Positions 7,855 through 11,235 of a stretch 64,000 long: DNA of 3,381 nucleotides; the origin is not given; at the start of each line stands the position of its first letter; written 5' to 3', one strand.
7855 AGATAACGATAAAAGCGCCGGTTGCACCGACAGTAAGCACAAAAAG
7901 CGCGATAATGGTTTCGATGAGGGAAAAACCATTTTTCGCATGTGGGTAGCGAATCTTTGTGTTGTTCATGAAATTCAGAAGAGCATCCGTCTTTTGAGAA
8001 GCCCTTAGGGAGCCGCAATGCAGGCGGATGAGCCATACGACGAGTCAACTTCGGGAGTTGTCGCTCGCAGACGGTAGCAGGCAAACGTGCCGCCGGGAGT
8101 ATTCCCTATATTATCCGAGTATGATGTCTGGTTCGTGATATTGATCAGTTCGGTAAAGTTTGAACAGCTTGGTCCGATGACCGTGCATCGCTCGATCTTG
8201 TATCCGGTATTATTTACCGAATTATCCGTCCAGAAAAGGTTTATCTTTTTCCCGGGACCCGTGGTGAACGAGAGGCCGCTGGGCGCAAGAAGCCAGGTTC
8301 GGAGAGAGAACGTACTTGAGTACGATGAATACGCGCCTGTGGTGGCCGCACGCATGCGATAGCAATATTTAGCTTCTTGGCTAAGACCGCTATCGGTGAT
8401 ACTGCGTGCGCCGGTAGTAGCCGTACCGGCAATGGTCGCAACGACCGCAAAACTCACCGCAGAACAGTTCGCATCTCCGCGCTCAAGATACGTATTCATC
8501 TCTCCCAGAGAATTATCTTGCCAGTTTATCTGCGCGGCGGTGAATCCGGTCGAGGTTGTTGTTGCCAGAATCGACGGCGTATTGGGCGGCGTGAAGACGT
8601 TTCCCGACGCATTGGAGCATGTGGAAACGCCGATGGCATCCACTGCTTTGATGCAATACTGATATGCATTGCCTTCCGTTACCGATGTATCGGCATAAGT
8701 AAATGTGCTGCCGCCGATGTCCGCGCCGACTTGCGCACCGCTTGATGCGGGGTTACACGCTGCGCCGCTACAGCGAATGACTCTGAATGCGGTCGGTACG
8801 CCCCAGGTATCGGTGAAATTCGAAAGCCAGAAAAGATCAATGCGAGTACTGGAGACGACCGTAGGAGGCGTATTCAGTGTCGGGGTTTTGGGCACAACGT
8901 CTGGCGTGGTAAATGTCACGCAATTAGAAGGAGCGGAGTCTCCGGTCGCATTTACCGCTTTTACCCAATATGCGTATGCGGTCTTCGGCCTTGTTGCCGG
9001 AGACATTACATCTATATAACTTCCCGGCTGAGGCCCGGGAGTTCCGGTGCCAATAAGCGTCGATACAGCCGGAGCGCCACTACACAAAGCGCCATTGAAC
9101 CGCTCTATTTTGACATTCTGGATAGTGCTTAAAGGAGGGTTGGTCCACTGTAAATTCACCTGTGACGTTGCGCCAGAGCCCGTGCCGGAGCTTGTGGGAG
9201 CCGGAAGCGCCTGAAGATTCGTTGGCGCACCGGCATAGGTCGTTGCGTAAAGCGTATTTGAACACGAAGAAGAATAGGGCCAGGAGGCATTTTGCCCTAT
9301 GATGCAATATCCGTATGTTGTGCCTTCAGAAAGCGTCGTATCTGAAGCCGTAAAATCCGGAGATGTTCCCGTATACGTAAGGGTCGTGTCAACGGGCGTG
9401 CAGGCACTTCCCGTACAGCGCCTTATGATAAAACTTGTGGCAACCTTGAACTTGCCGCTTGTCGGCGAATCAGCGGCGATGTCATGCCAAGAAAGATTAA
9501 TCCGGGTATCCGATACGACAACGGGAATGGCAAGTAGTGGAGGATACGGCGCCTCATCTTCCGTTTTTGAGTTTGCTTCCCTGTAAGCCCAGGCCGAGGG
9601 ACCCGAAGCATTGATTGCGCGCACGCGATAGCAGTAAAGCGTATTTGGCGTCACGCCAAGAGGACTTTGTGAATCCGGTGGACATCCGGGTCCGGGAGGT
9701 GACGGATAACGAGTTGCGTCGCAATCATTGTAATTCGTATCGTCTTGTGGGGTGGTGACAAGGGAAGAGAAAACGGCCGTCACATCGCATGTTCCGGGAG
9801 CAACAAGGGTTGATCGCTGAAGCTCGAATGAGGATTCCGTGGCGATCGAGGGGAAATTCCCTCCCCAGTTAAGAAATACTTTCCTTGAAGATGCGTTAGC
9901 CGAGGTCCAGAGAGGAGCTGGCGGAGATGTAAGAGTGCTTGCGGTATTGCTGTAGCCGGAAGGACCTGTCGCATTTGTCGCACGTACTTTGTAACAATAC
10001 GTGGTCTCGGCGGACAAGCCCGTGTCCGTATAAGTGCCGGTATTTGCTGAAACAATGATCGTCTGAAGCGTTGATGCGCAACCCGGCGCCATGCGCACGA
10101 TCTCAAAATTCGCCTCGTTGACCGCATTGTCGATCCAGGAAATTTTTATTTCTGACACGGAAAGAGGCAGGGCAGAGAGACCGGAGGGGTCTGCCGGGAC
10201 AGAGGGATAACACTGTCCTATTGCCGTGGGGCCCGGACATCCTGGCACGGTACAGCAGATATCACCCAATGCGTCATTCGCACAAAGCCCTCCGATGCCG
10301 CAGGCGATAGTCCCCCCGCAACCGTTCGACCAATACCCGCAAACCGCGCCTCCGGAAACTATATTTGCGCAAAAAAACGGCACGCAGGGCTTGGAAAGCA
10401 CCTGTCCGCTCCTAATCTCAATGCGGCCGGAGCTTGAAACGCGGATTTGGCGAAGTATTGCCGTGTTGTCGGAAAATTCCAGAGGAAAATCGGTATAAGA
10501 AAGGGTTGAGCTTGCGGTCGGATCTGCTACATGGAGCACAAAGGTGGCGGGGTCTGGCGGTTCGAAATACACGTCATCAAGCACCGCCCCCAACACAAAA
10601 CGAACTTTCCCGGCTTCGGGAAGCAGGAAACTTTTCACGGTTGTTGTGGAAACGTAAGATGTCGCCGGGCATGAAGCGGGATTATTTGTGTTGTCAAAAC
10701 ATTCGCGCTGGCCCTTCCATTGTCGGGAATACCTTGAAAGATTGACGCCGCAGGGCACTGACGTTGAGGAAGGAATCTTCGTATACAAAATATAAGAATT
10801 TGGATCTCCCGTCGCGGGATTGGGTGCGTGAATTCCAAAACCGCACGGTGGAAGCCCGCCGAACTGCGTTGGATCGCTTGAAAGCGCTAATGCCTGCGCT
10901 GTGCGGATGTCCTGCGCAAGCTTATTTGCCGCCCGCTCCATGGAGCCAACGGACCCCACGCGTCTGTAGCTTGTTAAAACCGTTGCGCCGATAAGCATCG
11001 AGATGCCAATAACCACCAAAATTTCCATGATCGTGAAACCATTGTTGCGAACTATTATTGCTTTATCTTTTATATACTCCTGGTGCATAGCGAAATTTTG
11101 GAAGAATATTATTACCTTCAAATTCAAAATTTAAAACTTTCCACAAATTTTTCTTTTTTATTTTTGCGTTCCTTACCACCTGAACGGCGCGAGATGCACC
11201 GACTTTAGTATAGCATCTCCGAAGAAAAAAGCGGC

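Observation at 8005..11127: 1040-aa protein fusing a type IV prepilin N-terminus to multiple FN3 repeats; candidate pilus tip adhesin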

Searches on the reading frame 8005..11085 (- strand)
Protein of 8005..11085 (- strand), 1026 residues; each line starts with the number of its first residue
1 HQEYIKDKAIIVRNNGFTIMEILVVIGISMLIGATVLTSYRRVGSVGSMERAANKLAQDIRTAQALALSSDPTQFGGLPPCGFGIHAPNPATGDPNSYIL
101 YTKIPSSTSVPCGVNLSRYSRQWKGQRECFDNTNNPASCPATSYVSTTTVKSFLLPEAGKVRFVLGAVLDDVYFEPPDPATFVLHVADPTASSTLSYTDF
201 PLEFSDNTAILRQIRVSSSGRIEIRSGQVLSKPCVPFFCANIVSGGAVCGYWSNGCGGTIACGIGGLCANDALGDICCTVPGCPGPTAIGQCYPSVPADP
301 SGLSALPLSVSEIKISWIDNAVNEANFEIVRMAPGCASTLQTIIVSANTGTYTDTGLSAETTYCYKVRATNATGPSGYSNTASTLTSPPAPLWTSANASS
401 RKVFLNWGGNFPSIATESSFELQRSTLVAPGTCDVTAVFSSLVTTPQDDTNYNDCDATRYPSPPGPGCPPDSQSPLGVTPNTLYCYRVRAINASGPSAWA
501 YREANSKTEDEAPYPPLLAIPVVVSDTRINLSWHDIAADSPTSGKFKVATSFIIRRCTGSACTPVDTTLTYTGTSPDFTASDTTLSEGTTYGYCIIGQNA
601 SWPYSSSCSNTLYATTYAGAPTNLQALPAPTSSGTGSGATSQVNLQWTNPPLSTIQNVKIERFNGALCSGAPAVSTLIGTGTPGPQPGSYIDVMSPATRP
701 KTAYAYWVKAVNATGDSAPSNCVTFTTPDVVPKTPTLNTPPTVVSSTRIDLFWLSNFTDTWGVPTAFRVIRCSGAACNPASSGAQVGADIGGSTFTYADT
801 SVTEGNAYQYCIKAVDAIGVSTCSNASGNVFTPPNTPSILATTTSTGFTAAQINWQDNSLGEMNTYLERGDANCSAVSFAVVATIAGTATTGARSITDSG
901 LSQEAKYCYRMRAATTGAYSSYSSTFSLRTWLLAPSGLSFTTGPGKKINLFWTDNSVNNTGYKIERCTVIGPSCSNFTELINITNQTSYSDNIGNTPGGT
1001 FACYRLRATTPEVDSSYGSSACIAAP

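Call 5: search_protein_families(library=pfam, proteins=[window:8005-11085:-], max_evalue=0.01)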
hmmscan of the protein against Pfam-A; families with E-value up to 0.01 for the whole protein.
window:8005-11085:- (1026 aa): 3 families
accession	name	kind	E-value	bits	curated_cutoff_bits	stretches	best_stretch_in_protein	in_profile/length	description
PF00041.27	fn3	-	1.3e-13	51.4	25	0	300-382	3-81/84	Fibronectin type III domain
PF24489.1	Ig_J_second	-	8.2e-09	35.9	27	0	351-384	59-92/105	Tip attachment protein J second Ig-like domain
PF16656.11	Pur_ac_phosph_N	-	8.7e-08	33.1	30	0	347-383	58-90/93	Purple acid Phosphatase, N-terminal domain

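Call 7: search_protein_families(library=ncbifam, proteins=[window:8005-11085:-], max_evalue=1)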
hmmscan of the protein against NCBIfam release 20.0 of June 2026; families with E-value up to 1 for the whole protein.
window:8005-11085:- (1026 aa): 6 families
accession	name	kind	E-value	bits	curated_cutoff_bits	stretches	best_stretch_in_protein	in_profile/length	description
NF041611.1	exoglucan_CbhB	equivalog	7.3e-09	34.2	1950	2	296-388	705-791/997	exoglucanase CbhB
TIGR01708.2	typeII_sec_gspH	equivalog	0.00013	22.1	80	1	15-68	2-55/169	type II secretion system minor pseudopilin GspH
NF040982.1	ComGD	equivalog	0.0017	18.8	70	1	14-70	1-57/139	competence type IV pilus minor pilin ComGD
TIGR02596.1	TIGR02596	subfamily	0.016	15.3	70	1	17-68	1-52/196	Verru_Chthon cassette protein D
NF007800.0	PRK10506.1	equivalog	0.034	14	158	1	11-67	5-61/163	prepilin peptidase-dependent protein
NF007862.0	PRK10574.1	equivalog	0.05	13.7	138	1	13-42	3-32/145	prepilin peptidase-dependent pilin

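Call 12: find_homologous_proteins(query=window:8005-11085:-, max_evalue=0.001)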
Query window:8005-11085:- (1026 aa): 551 proteins with E <= 0.001 among 8000 candidates; the best 120 are listed.
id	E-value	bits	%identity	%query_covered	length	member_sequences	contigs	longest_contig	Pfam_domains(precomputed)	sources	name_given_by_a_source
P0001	0.0e+0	2328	100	100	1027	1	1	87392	PF24489.2,PF00041.28,PF16656.12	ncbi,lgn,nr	ncbi:MAG: hypothetical protein Q7S09_01930 [bacterium]|nr:hypothetical protein [bacterium]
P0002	3.3e-207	709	37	95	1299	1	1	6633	PF07963.18,PF25059.2,PF00041.28,PF16656.12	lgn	-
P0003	8.3e-188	645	36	93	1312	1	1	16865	PF24489.2,PF00041.28,PF16656.12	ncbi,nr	ncbi:MAG: hypothetical protein Q8Q39_06040 [bacterium]|nr:hypothetical protein [bacterium]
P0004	1.5e-159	551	31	71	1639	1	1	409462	PF09244.18,PF13418.13,PF25059.2,PF17717.7,PF09118.18,PF24981.2,PF25788.3,PF24489.2,PF01344.32,PF06662.20,PF16656.12,PF07250.18,PF06486.17,PF05848.18,PF25833.1,PF00041.28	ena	-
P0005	4.0e-159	550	30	71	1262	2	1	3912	PF16655.13,PF01108.24,PF25059.2,PF23376.2,PF25788.3,PF24489.2,PF25814.2,PF28357.1,PF15983.11,PF16656.12,PF06486.17,PF13860.13,PF00041.28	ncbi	ncbi:MAG: fibronectin type III domain-containing protein, partial [bacterium]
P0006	1.1e-145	506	30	65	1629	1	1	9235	PF01108.24,PF25059.2,PF21200.3,PF23376.2,PF25788.3,PF24489.2,PF25833.1,PF25814.2,PF01436.28,PF00041.28,PF16656.12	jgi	jgi:fibronectin type 3 domain-containing protein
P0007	1.5e-143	499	29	71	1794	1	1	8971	PF21200.3,PF22633.4,PF20768.3,PF25788.3,PF24489.2,PF25833.1,PF22556.2,PF00041.28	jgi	jgi:hypothetical protein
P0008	1.6e-131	459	32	71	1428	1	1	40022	PF16655.13,PF01108.24,PF25059.2,PF23376.2,PF25788.3,PF24489.2,PF25814.2,PF16656.12,PF00754.32,PF06486.17,PF22633.4,PF05848.18,PF25833.1,PF00041.28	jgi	-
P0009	1.3e-123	433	28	70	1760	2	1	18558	PF16655.13,PF25059.2,PF21200.3,PF22633.4,PF25788.3,PF24489.2,PF25814.2,PF20254.4,PF00041.28,PF16656.12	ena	-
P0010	2.5e-123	432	31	71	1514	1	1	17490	PF16655.13,PF25059.2,PF21200.3,PF22633.4,PF24517.3,PF25788.3,PF24489.2,PF25833.1,PF25814.2,PF00041.28,PF16656.12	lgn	-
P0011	1.5e-122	429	34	71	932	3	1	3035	PF24928.1,PF13313.12,PF16655.13,PF01108.24,PF25059.2,PF25788.3,PF24489.2,PF25814.2,PF16656.12,PF05848.18,PF25833.1,PF00041.28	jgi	jgi:titin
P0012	1.8e-108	382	30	71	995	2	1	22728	PF21605.4,PF16655.13,PF01108.24,PF25059.2,PF21200.3,PF23376.2,PF25788.3,PF24489.2,PF25814.2,PF16656.12,PF25833.1,PF00041.28,PF07833.17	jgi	jgi:hypothetical protein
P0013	1.9e-107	379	29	68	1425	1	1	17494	PF21605.4,PF16655.13,PF01108.24,PF25059.2,PF23376.2,PF25788.3,PF24489.2,PF25814.2,PF02368.25,PF08329.17,PF16656.12,PF25833.1,PF00041.28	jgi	jgi:large repetitive protein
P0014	6.5e-105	371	30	68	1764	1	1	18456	PF13229.13,PF25059.2,PF23376.2,PF24489.2,PF25833.1,PF22842.4,PF00041.28,PF05048.20,PF16656.12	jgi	jgi:parallel beta-helix repeat protein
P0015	2.0e-104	369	33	62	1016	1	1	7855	PF16655.13,PF25059.2,PF23376.2,PF25788.3,PF24489.2,PF25833.1,PF08309.18,PF00041.28,PF10179.16,PF16656.12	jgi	jgi:phosphodiesterase/alkaline phosphatase D-like protein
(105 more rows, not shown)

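Call 20: find_encoding_contigs(protein=P0003, flank=10000, max_places=3)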
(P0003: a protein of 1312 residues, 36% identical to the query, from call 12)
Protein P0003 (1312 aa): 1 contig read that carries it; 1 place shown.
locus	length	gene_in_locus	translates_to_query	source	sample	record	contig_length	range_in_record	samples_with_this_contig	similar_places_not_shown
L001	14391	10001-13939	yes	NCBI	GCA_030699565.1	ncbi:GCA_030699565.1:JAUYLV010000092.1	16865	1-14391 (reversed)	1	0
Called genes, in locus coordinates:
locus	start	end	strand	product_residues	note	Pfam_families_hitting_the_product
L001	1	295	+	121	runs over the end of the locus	-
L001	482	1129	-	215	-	PF25084:LbH_EIF2B, PF25087:GMPPB_C (weak), PF00132:Hexapep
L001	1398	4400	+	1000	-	PF00133:tRNA-synt_1, PF09334:tRNA-synt_1g, PF13603:tRNA-synt_1_2, PF00293:NUDIX, PF00133:tRNA-synt_1, PF08264:Anticodon_1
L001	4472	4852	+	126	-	-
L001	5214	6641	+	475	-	PF13638:PIN_4, PF02562:PhoH, PF13604:AAA_30 (faint)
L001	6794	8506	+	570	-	PF01368:DHH, PF02272:DHHA1 (weak), PF17768:RecJ_OB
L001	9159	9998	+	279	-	PF06750:A24_N_bact, PF01478:Peptidase_A24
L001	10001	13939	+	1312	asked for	PF00041:fn3 (faint), PF24489:Ig_J_second (faint), PF16656:Pur_ac_phosph_N (faint)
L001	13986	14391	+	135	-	?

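Call 21: find_encoding_contigs(protein=P0002, flank=10000, max_places=3)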
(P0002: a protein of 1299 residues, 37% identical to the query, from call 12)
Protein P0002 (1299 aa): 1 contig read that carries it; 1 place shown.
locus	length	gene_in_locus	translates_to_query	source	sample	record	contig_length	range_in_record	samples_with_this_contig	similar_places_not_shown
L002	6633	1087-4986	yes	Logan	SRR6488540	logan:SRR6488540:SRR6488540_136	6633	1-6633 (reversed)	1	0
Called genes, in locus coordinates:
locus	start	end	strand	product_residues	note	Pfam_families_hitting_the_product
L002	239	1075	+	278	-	PF06750:A24_N_bact, PF01478:Peptidase_A24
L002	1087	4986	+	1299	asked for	PF07963:N_methyl (weak), PF00041:fn3 (faint), PF25059:FN3_DSCAM-DSCAML_C (faint), PF16656:Pur_ac_phosph_N (faint)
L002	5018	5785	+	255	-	PF07963:N_methyl (weak)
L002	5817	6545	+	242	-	PF07963:N_methyl (weak)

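Call 35: predict_structure(protein=P0001)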
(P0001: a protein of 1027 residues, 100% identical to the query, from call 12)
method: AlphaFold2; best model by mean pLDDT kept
length: 1027 residues; sequences in the alignment: 1
mean_pLDDT: 31.7   pTM: 0.23
mean pLDDT of the five models: 31.7, 26.4, 23.2, 23.0, 22.8
residues with pLDDT >= 90: 0; 70-90: 0; 50-70: 9; < 50: 1018
segments of 3 or more residues with pLDDT < 50: 1-54, 56-463, 465-555, 564-592, 594-1027
pLDDT, mean of each block of 10 residues (from residue 1): 31 36 42 42 44 45 34 31 34 41 29 30 39 40 31 28 28 31 32 33 36 42 40 32 31 31 32 38 30 27 27 25 29 30 30 28 28 27 27 28 24 24 22 24 26 30 35 29 24 27 29 28 24 27 29 48 43 35 40 43 36 33 33 33 33 32 26 25 28 27 25 25 23 27 25 26 30 29 32 33 36 32 29 28 28 30 37 33 31 34 41 33 27 29 31 34 39 34 29 33 40 40 33
secondary structure, 60 per line:
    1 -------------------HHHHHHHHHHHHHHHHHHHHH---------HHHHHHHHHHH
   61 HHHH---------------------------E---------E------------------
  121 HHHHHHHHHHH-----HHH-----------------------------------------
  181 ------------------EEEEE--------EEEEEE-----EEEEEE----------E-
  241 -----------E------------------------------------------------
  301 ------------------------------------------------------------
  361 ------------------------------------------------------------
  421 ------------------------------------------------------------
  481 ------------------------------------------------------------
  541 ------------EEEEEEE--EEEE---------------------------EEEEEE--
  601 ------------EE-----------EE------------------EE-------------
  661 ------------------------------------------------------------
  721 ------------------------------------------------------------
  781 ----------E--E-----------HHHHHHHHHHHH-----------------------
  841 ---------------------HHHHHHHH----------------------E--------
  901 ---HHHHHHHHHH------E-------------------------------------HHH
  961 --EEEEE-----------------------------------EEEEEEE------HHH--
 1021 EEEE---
elements in order (helices of 4 or more, strands of 3 or more residues): H20-40 H50-64 H121-131 E199-203 E212-217 E223-228 E553-559 E562-565 E593-598 H806-817 H862-869 H904-913 E963-967 E1003-1009 E1021-1024

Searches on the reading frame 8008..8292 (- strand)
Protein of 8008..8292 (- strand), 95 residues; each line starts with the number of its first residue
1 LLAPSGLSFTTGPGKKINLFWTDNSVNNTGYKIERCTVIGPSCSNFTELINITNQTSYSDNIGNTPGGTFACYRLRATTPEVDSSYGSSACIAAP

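Call 41: search_protein_families(library=pfam, proteins=[window:8008-8292:-], max_evalue=1)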
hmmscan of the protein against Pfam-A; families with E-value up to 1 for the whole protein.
seq(95 aa): 1 family
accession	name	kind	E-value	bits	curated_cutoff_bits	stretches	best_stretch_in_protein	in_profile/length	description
PF04791.21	LMBR1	-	0.11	11.7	31.9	1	34-64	451-479/510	LMBR1-like membrane protein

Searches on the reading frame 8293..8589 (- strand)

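Call 41: search_protein_families(library=pfam, proteins=[window:8293-8589:-], max_evalue=1)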
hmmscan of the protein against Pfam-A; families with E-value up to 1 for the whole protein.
seq(99 aa): 1 family
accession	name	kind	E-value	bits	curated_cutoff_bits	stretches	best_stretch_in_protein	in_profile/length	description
PF16656.11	Pur_ac_phosph_N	-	0.033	15.2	30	1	16-98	12-93/93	Purple acid Phosphatase, N-terminal domain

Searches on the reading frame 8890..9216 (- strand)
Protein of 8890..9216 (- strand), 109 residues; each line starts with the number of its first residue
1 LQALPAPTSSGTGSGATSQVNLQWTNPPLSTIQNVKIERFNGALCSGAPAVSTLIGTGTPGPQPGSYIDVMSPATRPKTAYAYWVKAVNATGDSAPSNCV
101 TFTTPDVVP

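Call 41: search_protein_families(library=pfam, proteins=[window:8890-9216:-], max_evalue=1)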
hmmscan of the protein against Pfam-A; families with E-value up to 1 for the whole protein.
seq(109 aa): 3 families
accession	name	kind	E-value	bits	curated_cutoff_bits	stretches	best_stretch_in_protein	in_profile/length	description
PF00041.27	fn3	-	0.00012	22.7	25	1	13-102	10-83/84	Fibronectin type III domain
PF16656.11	Pur_ac_phosph_N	-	0.1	13.6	30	1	16-104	11-93/93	Purple acid Phosphatase, N-terminal domain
PF22436.1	PilE_C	-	0.1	13.3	27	1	8-48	43-82/111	PilE, C-terminal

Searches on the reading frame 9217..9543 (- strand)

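Call 41: search_protein_families(library=pfam, proteins=[window:9217-9543:-], max_evalue=1)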
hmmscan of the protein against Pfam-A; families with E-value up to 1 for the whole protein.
seq(109 aa): 1 family
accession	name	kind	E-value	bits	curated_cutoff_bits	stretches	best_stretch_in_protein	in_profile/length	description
PF21291.3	CYNS_N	-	0.27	11.7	27.1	1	7-35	7-35/69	Cyanate hydratase, N-terminal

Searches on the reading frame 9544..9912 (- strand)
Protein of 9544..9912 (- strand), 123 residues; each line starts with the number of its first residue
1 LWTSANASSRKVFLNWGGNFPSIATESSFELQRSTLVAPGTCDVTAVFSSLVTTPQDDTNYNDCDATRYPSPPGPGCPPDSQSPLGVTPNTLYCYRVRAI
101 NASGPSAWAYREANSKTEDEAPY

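Call 41: search_protein_families(library=pfam, proteins=[window:9544-9912:-], max_evalue=1)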
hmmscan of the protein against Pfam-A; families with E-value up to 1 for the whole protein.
seq(123 aa): 1 family
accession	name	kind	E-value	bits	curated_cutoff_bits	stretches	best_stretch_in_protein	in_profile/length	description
PF24489.1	Ig_J_second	-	0.085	13.3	27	1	88-118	66-96/105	Tip attachment protein J second Ig-like domain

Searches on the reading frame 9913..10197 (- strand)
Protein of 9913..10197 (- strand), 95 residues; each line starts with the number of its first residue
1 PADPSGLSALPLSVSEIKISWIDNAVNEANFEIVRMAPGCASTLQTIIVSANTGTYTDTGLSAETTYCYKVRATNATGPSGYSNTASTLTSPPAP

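Call 41: search_protein_families(library=pfam, proteins=[window:9913-10197:-], max_evalue=1)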
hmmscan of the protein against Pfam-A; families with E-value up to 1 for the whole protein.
seq(95 aa): 5 families
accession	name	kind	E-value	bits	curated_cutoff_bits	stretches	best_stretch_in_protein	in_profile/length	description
PF00041.27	fn3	-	6.7e-05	23.5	25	1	3-87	2-82/84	Fibronectin type III domain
PF16656.11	Pur_ac_phosph_N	-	0.0033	18.4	30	1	49-87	56-90/93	Purple acid Phosphatase, N-terminal domain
PF24489.1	Ig_J_second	-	0.014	15.8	27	1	55-88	59-92/105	Tip attachment protein J second Ig-like domain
PF25059.1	FN3_DSCAM-DSCAML_C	-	0.054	14.3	39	1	51-91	42-82/89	DSCAM/DSCAML C-terminal Fn3-like domain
PF25788.1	Ig_Rha78A_N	-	0.06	14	27.4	1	55-88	65-99/105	Rha78A-like, N-terminal immunoglobulin domain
